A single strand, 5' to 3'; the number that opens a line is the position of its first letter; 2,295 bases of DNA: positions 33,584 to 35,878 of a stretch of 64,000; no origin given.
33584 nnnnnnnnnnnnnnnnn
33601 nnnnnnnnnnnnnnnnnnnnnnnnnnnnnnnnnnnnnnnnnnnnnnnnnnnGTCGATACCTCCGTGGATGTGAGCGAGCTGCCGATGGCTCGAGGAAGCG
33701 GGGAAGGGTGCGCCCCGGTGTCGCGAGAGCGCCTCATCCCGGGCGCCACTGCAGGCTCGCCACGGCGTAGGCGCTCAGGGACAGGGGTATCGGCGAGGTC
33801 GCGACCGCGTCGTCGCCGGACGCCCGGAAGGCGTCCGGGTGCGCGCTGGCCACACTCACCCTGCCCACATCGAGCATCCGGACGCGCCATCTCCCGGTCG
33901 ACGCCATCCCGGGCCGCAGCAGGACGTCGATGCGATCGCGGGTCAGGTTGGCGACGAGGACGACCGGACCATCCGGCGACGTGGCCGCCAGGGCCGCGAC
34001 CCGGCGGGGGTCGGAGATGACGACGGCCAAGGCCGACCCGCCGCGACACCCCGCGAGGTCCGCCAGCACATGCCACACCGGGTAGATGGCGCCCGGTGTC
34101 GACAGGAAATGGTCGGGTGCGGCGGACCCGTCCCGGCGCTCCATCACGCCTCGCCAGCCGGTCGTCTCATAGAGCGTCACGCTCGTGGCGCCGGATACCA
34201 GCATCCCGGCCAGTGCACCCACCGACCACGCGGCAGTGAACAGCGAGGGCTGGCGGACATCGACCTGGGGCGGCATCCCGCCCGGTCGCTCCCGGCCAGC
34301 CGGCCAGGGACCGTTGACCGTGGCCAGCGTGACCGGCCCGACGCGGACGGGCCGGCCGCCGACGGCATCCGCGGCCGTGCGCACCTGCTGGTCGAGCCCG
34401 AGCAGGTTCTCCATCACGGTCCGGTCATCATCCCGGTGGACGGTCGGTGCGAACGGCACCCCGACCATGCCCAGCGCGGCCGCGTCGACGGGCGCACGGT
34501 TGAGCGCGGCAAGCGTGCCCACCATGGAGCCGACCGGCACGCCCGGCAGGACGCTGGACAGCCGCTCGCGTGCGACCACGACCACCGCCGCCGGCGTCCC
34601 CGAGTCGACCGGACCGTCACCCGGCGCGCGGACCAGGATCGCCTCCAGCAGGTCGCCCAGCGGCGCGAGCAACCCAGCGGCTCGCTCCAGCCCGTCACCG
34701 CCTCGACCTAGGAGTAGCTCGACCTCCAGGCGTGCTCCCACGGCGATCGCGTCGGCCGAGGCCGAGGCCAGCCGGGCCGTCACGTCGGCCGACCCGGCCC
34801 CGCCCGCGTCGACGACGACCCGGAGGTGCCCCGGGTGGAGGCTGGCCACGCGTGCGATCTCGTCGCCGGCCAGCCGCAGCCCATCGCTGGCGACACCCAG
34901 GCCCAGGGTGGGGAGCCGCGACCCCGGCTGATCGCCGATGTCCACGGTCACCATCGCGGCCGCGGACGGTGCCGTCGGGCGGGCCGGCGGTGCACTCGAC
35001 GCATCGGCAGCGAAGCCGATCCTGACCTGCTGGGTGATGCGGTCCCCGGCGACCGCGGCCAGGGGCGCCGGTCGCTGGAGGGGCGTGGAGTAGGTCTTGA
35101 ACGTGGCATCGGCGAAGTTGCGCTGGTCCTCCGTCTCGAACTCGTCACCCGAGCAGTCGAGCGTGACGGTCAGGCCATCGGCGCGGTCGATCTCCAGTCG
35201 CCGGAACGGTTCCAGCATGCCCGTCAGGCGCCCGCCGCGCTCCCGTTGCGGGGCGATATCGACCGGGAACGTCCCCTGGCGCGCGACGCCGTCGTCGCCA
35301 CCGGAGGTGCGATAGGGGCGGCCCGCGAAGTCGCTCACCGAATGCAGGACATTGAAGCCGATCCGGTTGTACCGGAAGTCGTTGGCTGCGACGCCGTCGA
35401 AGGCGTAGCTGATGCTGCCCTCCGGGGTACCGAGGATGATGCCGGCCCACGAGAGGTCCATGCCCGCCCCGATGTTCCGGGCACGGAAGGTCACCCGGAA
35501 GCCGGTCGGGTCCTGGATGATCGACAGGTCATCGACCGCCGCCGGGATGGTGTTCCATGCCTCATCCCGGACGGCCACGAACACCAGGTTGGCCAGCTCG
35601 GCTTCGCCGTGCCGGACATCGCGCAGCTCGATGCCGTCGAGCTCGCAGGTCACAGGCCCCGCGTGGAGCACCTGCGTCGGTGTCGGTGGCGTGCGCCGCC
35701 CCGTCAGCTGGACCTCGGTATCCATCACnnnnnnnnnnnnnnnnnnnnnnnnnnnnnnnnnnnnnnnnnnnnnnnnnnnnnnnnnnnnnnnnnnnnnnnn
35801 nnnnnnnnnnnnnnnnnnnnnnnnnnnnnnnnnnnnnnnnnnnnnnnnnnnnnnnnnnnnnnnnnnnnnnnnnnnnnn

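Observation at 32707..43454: Eleven-kb coupled operon resembling, but not matching, known D-apiose/D-apionate and tetronate pathways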

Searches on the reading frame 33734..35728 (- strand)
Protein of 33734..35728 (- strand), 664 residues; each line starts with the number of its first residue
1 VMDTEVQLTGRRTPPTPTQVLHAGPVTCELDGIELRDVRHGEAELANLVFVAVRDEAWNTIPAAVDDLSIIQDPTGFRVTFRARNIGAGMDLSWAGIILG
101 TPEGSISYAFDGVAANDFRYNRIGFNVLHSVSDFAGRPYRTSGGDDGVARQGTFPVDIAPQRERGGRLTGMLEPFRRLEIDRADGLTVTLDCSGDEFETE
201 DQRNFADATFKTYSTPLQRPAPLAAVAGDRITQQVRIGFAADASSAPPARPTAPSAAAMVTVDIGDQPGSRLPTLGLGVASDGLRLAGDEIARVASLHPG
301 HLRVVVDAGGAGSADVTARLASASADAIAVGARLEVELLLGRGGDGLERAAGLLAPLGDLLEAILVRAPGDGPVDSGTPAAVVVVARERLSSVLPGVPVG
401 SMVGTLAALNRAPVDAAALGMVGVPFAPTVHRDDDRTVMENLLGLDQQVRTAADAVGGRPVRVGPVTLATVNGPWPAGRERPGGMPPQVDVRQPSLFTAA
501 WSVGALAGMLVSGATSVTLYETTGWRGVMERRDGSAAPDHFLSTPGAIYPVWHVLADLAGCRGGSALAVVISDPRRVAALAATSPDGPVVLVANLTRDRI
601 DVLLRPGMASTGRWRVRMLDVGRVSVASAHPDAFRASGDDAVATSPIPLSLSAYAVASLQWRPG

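Call 6: search_protein_families(library=pfam, proteins=[window:33734-35728:-], max_evalue=0.01)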
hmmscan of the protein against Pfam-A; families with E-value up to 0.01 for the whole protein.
window:33734-35728:- (664 aa): 0 families

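Call 10: search_protein_families(library=ncbifam, proteins=[window:33734-35728:-], max_evalue=0.001)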
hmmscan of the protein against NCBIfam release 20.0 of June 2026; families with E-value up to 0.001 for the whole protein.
window:33734-35728:- (664 aa): 1 family
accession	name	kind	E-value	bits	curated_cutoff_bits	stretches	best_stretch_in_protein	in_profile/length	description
NF049900.1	ApionLctnaseApnL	equivalog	1.3e-62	212.2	750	1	6-602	3-591/595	D-apionate lactonase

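Call 11: search_solved_structures(query=window:33734-35728:-, max_evalue=1)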
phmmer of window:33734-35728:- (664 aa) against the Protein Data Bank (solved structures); distinct sequences matched with E-value up to 1: 0.

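Call 22: find_homologous_proteins(query=window:33734-35728:-, max_evalue=0.00001)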
Query window:33734-35728:- (664 aa): 292 proteins with E <= 0.00001 among 8000 candidates; the best 120 are listed.
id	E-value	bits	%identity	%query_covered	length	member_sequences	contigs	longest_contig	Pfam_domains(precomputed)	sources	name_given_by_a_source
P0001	0.0e+0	1445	100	100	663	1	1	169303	PF25839.1,PF25838.1,PF25837.1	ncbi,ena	-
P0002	7.8e-234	796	60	99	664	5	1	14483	PF25839.1,PF25838.1,PF25837.1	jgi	-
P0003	2.0e-198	679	54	100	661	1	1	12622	PF25839.1,PF25838.1,PF25837.1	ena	-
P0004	1.1e-171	591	50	99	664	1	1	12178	PF25839.1,PF25838.1,PF25837.1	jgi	jgi:D-apionolactonase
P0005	3.4e-169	582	48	99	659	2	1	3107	PF25839.1,PF25838.1,PF25837.1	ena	-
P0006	1.5e-163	564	48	99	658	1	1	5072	PF25839.1,PF25838.1,PF25837.1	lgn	-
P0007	2.3e-159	550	47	99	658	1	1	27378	PF25839.1,PF25838.1,PF25837.1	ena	-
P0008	7.9e-157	542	48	99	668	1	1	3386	PF25839.1,PF25838.1,PF25837.1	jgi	jgi:hypothetical protein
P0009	7.1e-153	529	47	99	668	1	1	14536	PF25839.1,PF25838.1,PF25837.1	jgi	jgi:hypothetical protein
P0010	3.1e-133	464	43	99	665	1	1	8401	PF25839.1,PF25838.1,PF25837.1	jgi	jgi:D-apionolactonase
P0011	1.0e-123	432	43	98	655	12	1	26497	PF25839.1,PF25838.1,PF25837.1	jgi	jgi:D-apionolactonase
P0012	1.2e-121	425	41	98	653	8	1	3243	PF25839.1,PF25838.1,PF25837.1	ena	-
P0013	1.0e-120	422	39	99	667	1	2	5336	PF25838.1,PF25837.1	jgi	jgi:hypothetical protein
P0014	2.8e-117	411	41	99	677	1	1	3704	PF25838.1,PF25837.1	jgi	jgi:hypothetical protein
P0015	4.1e-117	410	52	64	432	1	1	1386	PF25838.1,PF25837.1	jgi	jgi:hypothetical protein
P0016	4.4e-117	410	41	95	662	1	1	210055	PF25839.1,PF25838.1,PF25837.1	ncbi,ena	-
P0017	4.0e-116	407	41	98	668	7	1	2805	PF25839.1,PF25838.1,PF25837.1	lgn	-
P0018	1.2e-114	402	41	98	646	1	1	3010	PF25839.1,PF25838.1,PF25837.1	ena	-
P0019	1.5e-113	399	40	98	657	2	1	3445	PF25839.1,PF25838.1,PF25837.1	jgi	jgi:D-apionolactonase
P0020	3.4e-113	397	39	99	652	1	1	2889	PF25839.1,PF25838.1,PF25837.1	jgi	jgi:hypothetical protein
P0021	3.6e-113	397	38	98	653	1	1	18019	PF25839.1,PF25838.1,PF25837.1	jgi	jgi:hypothetical protein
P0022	5.0e-113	397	38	98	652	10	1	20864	PF25839.1,PF25838.1,PF25837.1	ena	-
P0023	1.9e-112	395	40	98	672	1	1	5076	PF25838.1,PF25837.1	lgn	-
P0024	2.5e-112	395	44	87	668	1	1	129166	PF25838.1,PF25837.1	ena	-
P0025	5.1e-112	394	38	98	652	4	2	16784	PF25839.1,PF25838.1,PF25837.1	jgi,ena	-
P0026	1.0e-111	393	39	98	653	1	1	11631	PF25839.1,PF25838.1,PF25837.1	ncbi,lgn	-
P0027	4.5e-111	390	39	98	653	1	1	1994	PF25839.1,PF25838.1,PF25837.1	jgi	jgi:hypothetical protein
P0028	2.2e-110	388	40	97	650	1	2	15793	PF25839.1,PF25838.1,PF25837.1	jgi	jgi:hypothetical protein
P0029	2.4e-110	388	40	98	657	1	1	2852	PF25839.1,PF25838.1,PF25837.1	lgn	-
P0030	3.2e-110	388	38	98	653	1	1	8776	PF25839.1,PF25838.1,PF25837.1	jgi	jgi:hypothetical protein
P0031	7.9e-110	386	39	95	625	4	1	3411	PF25839.1,PF25838.1,PF25837.1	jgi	jgi:hypothetical protein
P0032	5.2e-109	384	39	97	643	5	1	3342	PF25839.1,PF25838.1,PF25837.1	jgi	-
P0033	1.4e-108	382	39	97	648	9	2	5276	PF25839.1,PF25838.1,PF25837.1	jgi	-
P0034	1.6e-108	382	39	99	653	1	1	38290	PF25839.1,PF25838.1,PF25837.1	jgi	jgi:hypothetical protein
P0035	3.3e-108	381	41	88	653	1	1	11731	PF25839.1,PF25838.1,PF25837.1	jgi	jgi:hypothetical protein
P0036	1.6e-107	379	40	97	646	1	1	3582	PF25839.1,PF25838.1,PF25837.1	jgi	jgi:hypothetical protein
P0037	2.8e-107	378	40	89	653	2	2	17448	PF25839.1,PF25838.1,PF25837.1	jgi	jgi:hypothetical protein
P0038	4.5e-107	377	39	98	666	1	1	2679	PF25839.1,PF25838.1,PF25837.1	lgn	-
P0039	1.2e-106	376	39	98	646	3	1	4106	PF25839.1,PF25838.1,PF25837.1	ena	-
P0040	1.2e-106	376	41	89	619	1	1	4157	PF25839.1,PF25838.1,PF25837.1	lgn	-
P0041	1.3e-106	376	41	98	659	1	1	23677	PF25839.1,PF25838.1,PF25837.1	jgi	jgi:hypothetical protein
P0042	1.5e-106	375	38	98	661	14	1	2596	PF25839.1,PF25838.1,PF25837.1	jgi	jgi:hypothetical protein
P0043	4.0e-106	374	37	98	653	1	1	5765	PF25839.1,PF25838.1,PF25837.1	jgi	jgi:D-apionolactonase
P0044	1.9e-105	372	39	98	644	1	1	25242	PF25839.1,PF25838.1,PF25837.1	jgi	jgi:D-apionolactonase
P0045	5.7e-105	370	39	97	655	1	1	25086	PF25839.1,PF25838.1,PF25837.1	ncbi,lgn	-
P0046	2.1e-104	368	39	96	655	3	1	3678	PF25839.1,PF25838.1,PF25837.1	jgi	jgi:D-apionolactonase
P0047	3.9e-104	368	37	100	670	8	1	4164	PF25839.1,PF25838.1,PF25837.1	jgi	jgi:hypothetical protein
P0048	4.2e-104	367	38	98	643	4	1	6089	PF25839.1,PF25838.1,PF25837.1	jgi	jgi:hypothetical protein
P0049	4.3e-104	367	38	95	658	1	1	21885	PF25839.1,PF25838.1,PF25837.1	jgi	jgi:hypothetical protein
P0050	4.4e-104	367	37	98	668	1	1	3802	PF25839.1,PF25838.1,PF25837.1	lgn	-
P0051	1.0e-103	366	39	98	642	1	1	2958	PF25839.1,PF25838.1,PF25837.1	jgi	jgi:hypothetical protein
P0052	2.8e-103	365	36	95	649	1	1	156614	PF25838.1,PF25837.1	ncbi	-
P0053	3.9e-103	364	38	98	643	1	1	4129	PF25839.1,PF25838.1,PF25837.1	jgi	-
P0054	5.9e-103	364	38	98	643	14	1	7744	PF25839.1,PF25838.1,PF25837.1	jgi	jgi:hypothetical protein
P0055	8.5e-103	363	38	95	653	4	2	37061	PF25839.1,PF25838.1,PF25837.1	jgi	jgi:hypothetical protein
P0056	1.7e-102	362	35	99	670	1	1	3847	PF25839.1,PF25838.1,PF25837.1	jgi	jgi:hypothetical protein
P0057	2.0e-102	362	38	98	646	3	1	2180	PF25839.1,PF25838.1,PF25837.1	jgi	jgi:hypothetical protein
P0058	2.3e-102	362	38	98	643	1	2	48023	PF25839.1,PF25838.1,PF25837.1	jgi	jgi:hypothetical protein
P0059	4.7e-102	361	39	98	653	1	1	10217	PF25839.1,PF25838.1,PF25837.1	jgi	-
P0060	9.8e-102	360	38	98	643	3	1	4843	PF25839.1,PF25838.1,PF25837.1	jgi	jgi:hypothetical protein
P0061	5.4e-101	357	38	98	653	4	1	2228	PF25839.1,PF25838.1,PF25837.1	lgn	-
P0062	6.4e-101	357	37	98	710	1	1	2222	PF25839.1,PF25838.1,PF25837.1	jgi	jgi:D-apionolactonase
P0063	9.7e-101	356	38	98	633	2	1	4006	PF25839.1,PF25838.1,PF25837.1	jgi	jgi:hypothetical protein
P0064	1.2e-100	356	40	89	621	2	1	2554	PF25839.1,PF25838.1,PF25837.1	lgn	-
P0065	2.0e-100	355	39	98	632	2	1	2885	PF25839.1,PF25838.1,PF25837.1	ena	-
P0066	4.4e-100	354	37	98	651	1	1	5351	PF25839.1,PF25838.1,PF25837.1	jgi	jgi:D-apionolactonase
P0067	8.5e-100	353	39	99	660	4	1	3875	PF25839.1,PF25838.1,PF25837.1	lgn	-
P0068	1.1e-99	353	35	97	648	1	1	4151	PF25838.1,PF25837.1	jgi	jgi:D-apionolactonase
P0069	1.4e-99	352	38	97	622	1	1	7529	PF25839.1,PF25838.1,PF25837.1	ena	-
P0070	2.2e-99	352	38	98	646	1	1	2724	PF25839.1,PF25838.1,PF25837.1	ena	-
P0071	4.0e-99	351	38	98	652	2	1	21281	PF25839.1,PF25838.1,PF25837.1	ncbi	-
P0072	5.9e-99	350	38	98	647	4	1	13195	PF25839.1,PF25838.1,PF25837.1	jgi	jgi:hypothetical protein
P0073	9.0e-99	350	37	98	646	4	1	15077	PF25839.1,PF25838.1,PF25837.1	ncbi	-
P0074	1.2e-98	349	37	94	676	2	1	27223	PF25839.1,PF25838.1,PF25837.1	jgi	jgi:hypothetical protein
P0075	1.4e-98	349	36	99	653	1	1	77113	PF25839.1,PF25838.1,PF25837.1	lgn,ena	-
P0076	2.0e-98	349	37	99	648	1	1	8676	PF25839.1,PF25838.1,PF25837.1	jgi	jgi:hypothetical protein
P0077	2.3e-98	348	34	97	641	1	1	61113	PF25838.1,PF25837.1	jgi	jgi:D-apionolactonase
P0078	6.7e-98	347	35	94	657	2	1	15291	PF25838.1,PF25837.1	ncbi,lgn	-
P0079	7.6e-98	347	34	97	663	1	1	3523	PF25838.1,PF25837.1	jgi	jgi:D-apionolactonase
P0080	8.2e-98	347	36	98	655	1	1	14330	PF25839.1,PF25838.1,PF25837.1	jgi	jgi:hypothetical protein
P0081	1.0e-97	346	35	98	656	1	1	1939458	PF25839.1,PF25838.1,PF25837.1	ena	-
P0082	1.2e-97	346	36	98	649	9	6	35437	PF25839.1,PF25838.1,PF25837.1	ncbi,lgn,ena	-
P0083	1.3e-97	346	38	98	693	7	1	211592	PF25839.1,PF25838.1,PF25837.1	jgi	jgi:D-apionolactonase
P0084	1.5e-97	346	38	95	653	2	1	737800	PF25839.1,PF25838.1,PF25837.1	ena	-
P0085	1.6e-97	346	38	98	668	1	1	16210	PF25839.1,PF25838.1,PF25837.1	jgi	jgi:D-apionolactonase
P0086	3.2e-97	345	37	95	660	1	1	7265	PF25839.1,PF25838.1,PF25837.1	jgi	jgi:hypothetical protein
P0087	3.6e-97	344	35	97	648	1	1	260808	PF25838.1,PF25837.1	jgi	jgi:D-apionolactonase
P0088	5.0e-97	344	36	99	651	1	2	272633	PF25839.1,PF25838.1,PF25837.1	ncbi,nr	ncbi:MAG: hypothetical protein RML36_02800 [Anaerolineae bacterium]|nr:hypothetical protein [Anaerol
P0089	6.3e-97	344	34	100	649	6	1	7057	PF25839.1,PF25838.1,PF25837.1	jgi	-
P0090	7.7e-97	343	36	98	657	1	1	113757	PF25839.1,PF25838.1,PF25837.1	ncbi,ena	-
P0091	1.5e-96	342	33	100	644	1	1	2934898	PF25838.1,PF25837.1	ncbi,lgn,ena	-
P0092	1.7e-96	342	38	88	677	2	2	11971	PF25839.1,PF25838.1,PF25837.1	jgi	jgi:hypothetical protein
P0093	1.9e-96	342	36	98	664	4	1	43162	PF25839.1,PF25838.1,PF25837.1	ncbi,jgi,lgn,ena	-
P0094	2.3e-96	342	35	96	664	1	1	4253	PF25839.1,PF25838.1,PF25837.1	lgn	-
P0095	2.8e-96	342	35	94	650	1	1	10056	PF25839.1,PF25838.1,PF25837.1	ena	-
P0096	3.2e-96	341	35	97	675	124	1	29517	PF25838.1,PF25837.1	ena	-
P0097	4.1e-96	341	34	98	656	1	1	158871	PF25839.1,PF25838.1,PF25837.1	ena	-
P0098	4.2e-96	341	35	94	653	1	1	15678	PF25838.1,PF25837.1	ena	-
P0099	5.0e-96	341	36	99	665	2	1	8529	PF25839.1,PF25838.1,PF25837.1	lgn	-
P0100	5.1e-96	341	37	98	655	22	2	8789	PF25839.1,PF25838.1,PF25837.1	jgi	jgi:D-apionolactonase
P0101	5.4e-96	341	37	100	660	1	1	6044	PF25839.1,PF25838.1,PF25837.1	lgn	-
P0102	5.4e-96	341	34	100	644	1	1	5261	PF25838.1,PF25837.1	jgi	jgi:D-apionolactonase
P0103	1.2e-95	340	38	98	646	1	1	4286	PF25839.1,PF25838.1,PF25837.1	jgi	jgi:hypothetical protein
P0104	1.4e-95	339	39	88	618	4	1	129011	PF25839.1,PF25838.1,PF25837.1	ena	-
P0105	1.9e-95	339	36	99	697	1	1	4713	PF25839.1,PF25838.1,PF25837.1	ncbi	-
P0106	2.0e-95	339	34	99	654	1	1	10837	PF25839.1,PF25838.1,PF25837.1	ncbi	-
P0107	2.7e-95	338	39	98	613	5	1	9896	PF25839.1,PF25838.1,PF25837.1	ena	-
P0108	3.4e-95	338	36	97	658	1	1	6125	PF25839.1,PF25838.1,PF25837.1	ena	-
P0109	4.3e-95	338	37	98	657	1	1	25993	PF25839.1,PF25838.1,PF25837.1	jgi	jgi:hypothetical protein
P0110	4.9e-95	337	39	98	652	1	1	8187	PF25839.1,PF25838.1,PF25837.1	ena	-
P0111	7.1e-95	337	38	87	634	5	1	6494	PF25839.1,PF25838.1,PF25837.1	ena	-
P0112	7.9e-95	337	38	87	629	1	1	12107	PF25839.1,PF25838.1,PF25837.1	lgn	-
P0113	1.2e-94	336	37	97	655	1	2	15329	PF25839.1,PF25838.1,PF25837.1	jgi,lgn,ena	jgi:hypothetical protein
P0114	1.7e-94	336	35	94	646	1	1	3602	PF25838.1,PF25837.1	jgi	jgi:D-apionolactonase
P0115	2.7e-94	335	35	97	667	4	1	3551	PF25839.1,PF25838.1,PF25837.1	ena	-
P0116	3.3e-94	335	36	100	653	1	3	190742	PF25839.1,PF25838.1,PF25837.1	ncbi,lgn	-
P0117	4.5e-94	334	35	98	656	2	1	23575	PF25839.1,PF25838.1,PF25837.1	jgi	jgi:hypothetical protein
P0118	5.0e-94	334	38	98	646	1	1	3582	PF25839.1,PF25838.1,PF25837.1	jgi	jgi:D-apionolactonase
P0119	6.1e-94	334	38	89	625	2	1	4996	PF25839.1,PF25838.1,PF25837.1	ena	-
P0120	8.2e-94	333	35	98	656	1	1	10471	PF25839.1,PF25838.1,PF25837.1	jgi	jgi:hypothetical protein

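Call 23: find_encoding_contigs(protein=P0001, flank=10000, max_places=3)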
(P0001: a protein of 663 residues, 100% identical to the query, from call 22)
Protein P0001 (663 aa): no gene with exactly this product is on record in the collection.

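Call 24: list_cluster_members(proteins=[P0001, P0002, P0003, P0004])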
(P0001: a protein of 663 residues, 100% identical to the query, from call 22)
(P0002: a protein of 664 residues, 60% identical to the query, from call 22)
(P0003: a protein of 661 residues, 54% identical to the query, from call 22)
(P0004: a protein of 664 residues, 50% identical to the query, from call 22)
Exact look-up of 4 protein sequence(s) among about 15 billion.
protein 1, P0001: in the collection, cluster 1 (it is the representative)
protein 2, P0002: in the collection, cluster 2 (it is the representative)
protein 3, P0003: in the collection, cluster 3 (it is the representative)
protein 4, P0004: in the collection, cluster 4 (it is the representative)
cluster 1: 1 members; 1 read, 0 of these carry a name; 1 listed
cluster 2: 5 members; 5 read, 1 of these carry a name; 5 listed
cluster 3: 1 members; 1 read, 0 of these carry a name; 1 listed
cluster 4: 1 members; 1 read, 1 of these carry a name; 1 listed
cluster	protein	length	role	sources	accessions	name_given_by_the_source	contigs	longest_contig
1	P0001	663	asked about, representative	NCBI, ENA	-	-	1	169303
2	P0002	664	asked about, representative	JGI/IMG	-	-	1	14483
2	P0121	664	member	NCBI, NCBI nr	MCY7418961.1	MAG: hypothetical protein LH650_10785 [Chloroflexi bacterium] | hypothetical protein [Chloroflexota bacterium]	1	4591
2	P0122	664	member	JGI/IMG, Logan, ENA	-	-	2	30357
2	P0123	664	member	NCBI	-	-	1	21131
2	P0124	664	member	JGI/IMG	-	-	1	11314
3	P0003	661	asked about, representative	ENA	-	-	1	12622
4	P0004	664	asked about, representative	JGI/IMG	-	D-apionolactonase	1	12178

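Call 25: find_encoding_contigs(protein=P0122, flank=10000, max_places=3)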
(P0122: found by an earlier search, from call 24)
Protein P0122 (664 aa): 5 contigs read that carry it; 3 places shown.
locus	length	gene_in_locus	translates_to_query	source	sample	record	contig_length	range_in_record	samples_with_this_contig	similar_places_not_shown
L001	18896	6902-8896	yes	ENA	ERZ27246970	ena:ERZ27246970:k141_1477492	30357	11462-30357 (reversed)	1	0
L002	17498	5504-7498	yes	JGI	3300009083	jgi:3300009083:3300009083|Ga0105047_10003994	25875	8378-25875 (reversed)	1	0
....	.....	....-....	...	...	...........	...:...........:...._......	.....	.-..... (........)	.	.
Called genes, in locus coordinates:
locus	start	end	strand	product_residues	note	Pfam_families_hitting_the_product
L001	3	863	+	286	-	?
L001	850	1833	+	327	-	PF02779:Transket_pyr, PF02780:Transketolase_C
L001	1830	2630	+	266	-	PF00753:Lactamase_B (weak), PF13483:Lactamase_B_3, PF12706:Lactamase_B_2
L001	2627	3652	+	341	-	PF01408:GFO_IDH_MocA, PF22725:GFO_IDH_MocA_C3, PF02894:GFO_IDH_MocA_C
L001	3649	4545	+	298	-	PF01557:FAA_hydrolase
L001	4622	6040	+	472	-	PF07005:SBD_N, PF17042:NBD_C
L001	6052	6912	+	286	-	PF01116:F_bP_aldolase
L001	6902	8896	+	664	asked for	PF25837:Apionate_lact_N, PF25838:Apionate_lact_M, PF25839:Apionate_lact_C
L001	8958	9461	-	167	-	PF07729:FCD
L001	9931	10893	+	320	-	PF01210:NAD_Gly3P_dh_N (weak), PF02558:ApbA, PF03721:UDPG_MGDP_dh_N (faint), PF08546:ApbA_C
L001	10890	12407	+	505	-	PF00005:ABC_tran, PF13304:AAA_21 (faint), PF00005:ABC_tran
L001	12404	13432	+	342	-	PF02653:BPD_transp_2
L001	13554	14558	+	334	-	PF00532:Peripla_BP_1 (weak), PF13407:Peripla_BP_4, PF13377:Peripla_BP_3 (weak)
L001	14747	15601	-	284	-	PF03446:NAD_binding_2 (faint), PF03807:F420_oxidored (weak), PF16896:PGDH_C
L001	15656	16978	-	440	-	PF07005:SBD_N, PF17042:NBD_C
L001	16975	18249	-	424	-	PF02788:RuBisCO_large_N, PF00016:RuBisCO_large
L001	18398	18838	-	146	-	PF01850:PIN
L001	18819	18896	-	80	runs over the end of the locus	PF22513:FitA-like_RHH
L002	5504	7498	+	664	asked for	PF25837:Apionate_lact_N, PF25838:Apionate_lact_M, PF25839:Apionate_lact_C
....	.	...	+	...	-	?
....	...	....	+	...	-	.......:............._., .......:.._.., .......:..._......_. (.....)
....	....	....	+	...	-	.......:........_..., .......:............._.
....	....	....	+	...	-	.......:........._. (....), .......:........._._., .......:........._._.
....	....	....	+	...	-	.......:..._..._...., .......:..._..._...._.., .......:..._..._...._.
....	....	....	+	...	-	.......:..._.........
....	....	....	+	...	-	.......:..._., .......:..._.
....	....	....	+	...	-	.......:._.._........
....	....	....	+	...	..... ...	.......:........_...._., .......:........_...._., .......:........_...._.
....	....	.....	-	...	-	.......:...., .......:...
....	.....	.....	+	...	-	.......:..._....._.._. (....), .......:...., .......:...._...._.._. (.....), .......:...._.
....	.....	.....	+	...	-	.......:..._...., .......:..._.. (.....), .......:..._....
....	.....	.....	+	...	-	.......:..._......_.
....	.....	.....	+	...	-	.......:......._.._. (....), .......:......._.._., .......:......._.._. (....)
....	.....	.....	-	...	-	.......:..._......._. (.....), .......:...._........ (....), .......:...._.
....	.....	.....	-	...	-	?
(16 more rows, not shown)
